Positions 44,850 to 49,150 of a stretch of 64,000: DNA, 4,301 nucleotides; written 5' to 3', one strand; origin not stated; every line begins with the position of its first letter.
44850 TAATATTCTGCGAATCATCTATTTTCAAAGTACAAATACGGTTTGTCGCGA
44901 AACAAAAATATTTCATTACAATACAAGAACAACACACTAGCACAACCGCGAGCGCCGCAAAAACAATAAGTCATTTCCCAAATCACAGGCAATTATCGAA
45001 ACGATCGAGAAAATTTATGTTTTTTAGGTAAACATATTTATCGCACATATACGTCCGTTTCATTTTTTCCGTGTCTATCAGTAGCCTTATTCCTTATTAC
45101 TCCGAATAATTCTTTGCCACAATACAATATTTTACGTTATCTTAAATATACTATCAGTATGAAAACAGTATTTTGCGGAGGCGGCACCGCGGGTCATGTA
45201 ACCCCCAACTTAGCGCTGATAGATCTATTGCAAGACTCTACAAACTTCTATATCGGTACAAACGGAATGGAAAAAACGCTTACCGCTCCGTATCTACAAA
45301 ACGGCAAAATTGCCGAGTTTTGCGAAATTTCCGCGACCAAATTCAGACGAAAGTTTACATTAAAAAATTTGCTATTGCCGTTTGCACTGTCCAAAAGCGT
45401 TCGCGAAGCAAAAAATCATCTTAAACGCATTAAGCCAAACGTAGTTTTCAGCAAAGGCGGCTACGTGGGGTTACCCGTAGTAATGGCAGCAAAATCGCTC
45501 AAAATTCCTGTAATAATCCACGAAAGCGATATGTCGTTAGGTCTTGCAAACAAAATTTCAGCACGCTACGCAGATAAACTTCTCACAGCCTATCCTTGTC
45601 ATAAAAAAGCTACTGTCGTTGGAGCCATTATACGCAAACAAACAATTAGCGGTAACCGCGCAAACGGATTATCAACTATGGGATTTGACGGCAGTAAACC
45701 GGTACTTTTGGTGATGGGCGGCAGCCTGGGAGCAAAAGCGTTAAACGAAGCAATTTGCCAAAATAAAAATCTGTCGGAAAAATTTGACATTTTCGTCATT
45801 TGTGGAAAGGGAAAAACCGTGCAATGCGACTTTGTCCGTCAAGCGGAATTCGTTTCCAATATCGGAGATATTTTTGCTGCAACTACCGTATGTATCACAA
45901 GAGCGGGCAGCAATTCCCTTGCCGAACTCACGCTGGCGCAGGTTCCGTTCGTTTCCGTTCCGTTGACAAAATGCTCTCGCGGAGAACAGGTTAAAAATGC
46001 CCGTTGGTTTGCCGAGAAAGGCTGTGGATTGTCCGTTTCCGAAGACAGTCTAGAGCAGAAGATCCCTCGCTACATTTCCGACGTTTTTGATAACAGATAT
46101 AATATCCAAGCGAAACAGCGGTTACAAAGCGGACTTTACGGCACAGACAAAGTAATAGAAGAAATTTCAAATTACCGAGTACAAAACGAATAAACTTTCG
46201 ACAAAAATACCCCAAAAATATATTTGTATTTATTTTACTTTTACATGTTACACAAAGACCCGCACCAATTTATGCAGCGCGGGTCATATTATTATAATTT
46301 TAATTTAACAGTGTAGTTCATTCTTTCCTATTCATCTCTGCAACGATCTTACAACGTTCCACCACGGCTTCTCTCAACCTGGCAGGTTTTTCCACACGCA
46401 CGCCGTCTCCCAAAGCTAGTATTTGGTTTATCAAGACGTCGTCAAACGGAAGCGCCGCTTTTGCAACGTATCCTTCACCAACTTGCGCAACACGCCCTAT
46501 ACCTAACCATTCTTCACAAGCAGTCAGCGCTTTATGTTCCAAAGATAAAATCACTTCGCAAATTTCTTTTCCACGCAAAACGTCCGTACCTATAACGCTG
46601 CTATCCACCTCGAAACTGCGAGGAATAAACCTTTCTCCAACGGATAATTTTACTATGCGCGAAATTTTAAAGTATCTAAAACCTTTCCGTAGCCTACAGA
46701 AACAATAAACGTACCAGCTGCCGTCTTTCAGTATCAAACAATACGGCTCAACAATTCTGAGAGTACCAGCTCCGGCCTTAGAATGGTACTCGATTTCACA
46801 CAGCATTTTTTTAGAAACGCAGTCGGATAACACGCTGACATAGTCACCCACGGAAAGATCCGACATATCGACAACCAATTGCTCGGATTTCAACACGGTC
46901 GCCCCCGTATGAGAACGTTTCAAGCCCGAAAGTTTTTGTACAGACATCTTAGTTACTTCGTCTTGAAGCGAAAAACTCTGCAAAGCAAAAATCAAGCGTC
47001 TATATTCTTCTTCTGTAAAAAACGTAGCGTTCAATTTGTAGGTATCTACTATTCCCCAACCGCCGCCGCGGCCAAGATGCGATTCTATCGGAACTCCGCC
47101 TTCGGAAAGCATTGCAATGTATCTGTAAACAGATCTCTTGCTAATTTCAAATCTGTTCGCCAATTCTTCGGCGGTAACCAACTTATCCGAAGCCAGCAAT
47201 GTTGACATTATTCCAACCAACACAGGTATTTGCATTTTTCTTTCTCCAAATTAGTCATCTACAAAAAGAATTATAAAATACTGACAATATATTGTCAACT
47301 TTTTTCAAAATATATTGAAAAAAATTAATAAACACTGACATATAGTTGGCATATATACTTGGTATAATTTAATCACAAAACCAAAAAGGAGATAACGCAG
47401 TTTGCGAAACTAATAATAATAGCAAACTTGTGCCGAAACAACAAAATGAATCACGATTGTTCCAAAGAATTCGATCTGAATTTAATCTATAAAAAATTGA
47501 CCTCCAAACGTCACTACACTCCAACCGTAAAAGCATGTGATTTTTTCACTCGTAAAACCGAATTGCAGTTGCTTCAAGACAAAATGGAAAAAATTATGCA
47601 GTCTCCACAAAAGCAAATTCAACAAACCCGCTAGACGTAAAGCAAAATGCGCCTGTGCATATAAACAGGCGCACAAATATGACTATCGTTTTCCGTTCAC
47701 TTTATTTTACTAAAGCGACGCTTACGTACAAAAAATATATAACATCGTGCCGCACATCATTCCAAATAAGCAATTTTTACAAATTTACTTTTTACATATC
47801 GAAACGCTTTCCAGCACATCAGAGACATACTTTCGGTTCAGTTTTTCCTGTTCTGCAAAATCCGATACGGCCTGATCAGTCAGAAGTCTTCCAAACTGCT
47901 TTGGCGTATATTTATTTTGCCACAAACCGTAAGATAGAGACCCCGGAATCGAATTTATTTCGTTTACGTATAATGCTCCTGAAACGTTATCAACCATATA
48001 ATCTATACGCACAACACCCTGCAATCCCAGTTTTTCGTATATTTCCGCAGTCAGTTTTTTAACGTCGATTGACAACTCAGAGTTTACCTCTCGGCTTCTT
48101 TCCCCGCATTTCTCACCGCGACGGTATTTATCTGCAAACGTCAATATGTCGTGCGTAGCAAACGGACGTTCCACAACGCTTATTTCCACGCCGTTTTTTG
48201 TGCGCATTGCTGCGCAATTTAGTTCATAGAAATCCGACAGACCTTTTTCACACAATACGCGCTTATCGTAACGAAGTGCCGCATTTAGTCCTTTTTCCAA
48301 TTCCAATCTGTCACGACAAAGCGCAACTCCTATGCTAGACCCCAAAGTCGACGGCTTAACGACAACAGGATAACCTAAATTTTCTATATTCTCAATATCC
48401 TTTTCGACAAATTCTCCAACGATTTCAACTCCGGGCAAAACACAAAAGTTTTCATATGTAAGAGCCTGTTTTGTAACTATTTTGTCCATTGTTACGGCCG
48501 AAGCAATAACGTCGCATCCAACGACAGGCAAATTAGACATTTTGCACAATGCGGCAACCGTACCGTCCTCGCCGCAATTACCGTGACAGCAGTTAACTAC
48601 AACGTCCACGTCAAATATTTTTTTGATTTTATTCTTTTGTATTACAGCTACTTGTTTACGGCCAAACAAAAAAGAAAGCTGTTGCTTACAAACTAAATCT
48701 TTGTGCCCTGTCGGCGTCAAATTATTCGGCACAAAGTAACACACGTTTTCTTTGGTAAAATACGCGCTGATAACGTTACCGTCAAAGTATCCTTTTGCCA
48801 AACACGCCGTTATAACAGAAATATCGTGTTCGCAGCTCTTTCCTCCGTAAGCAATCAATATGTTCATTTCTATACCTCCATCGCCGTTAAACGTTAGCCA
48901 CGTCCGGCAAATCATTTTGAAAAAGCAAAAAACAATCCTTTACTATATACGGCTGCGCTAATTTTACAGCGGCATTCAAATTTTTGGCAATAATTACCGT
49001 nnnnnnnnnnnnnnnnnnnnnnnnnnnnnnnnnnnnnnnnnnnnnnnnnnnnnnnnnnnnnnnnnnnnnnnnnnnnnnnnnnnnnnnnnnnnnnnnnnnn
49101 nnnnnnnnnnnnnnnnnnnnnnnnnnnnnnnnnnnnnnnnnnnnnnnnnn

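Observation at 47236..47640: WYL-domain regulator with a perfect operator over its own consensus promoter, a second operator over a divergent promoter, and an odd divergent transcript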

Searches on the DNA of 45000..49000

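Call 5: search_rna_families(source=window, start=45000, end=49000, threshold=evalue, max_evalue=1)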
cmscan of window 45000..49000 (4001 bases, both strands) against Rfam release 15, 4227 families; matches with E-value up to 1: 2.
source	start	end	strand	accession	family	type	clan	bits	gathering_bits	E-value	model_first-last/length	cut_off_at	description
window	47938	48000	-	RF01393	isrJ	Gene; sRNA;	-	22.2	37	0.62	1-75/75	no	isrJ Hfq binding RNA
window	45227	45326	+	RF00966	mir-676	Gene; miRNA;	-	21.2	61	0.45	1-73/73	no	mir-676 microRNA precursor family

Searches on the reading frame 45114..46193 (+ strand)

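Call 7: search_protein_families(library=pfam, proteins=[window:45114-46193:+], max_evalue=0.01)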
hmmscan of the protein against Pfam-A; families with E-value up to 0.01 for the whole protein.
window:45114-46193:+ (359 aa): 3 families
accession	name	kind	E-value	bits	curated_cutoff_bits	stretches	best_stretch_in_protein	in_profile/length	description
PF03033.26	Glyco_transf_28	-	5.4e-32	111.2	26.2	1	19-157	2-138/139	Glycosyltransferase family 28 N-terminal domain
PF04101.22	Glyco_tran_28_C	-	3.2e-24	86.3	22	1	197-336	1-152/166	Glycosyltransferase family 28 C-terminal domain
PF13528.12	Glyco_trans_1_3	-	0.00037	20.2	25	1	161-315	168-311/322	Glycosyl transferase family 1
